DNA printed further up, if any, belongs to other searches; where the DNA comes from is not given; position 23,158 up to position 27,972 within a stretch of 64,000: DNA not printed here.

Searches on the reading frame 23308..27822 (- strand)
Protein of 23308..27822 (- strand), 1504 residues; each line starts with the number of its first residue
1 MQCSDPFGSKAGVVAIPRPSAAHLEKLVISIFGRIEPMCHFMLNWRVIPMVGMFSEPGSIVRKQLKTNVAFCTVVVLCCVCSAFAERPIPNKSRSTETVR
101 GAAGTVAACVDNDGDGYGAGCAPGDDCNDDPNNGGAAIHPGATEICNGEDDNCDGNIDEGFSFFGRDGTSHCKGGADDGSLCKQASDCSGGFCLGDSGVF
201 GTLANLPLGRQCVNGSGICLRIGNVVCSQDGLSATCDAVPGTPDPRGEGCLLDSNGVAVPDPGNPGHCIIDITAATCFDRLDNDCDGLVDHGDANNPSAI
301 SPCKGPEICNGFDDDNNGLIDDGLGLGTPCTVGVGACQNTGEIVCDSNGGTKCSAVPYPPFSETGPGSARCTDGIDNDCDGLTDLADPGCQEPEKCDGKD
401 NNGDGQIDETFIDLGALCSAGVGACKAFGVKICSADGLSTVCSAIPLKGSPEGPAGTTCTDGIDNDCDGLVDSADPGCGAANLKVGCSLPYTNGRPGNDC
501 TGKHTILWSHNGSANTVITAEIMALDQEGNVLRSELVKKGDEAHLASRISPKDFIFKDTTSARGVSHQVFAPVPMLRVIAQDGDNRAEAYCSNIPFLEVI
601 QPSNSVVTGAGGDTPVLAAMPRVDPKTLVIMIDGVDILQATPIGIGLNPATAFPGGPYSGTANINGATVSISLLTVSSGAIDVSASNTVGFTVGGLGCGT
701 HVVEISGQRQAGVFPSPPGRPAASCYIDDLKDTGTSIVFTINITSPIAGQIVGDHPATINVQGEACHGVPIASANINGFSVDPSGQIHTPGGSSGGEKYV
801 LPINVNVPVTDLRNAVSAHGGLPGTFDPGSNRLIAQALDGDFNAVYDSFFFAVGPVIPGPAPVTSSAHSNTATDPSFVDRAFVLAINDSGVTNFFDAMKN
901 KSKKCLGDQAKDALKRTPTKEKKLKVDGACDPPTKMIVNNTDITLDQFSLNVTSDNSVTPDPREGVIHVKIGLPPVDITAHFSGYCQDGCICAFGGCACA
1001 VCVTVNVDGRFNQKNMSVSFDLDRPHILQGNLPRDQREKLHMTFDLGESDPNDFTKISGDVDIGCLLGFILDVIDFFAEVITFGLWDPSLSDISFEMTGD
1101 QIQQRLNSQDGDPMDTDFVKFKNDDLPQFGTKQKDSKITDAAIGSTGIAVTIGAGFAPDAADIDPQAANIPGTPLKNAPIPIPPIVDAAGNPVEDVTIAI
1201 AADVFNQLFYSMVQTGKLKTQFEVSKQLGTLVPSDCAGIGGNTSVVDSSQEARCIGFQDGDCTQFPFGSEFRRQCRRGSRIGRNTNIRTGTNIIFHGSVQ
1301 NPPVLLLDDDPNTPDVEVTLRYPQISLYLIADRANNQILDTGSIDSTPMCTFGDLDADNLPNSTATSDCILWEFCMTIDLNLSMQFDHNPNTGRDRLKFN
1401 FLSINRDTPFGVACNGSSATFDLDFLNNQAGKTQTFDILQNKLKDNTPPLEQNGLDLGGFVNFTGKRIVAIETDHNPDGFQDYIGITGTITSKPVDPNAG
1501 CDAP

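Call 73: search_protein_families(library=pfam, proteins=[window:23308-27822:-], max_evalue=0.00001)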
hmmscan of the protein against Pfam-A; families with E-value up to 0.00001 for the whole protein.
window:23308-27822:- (1504 aa): 1 family
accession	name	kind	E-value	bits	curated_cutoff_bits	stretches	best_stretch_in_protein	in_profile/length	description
PF11617.13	Cu-binding_MopE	-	1.5e-15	57.6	27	1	126-159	1-30/30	Putative metal-binding motif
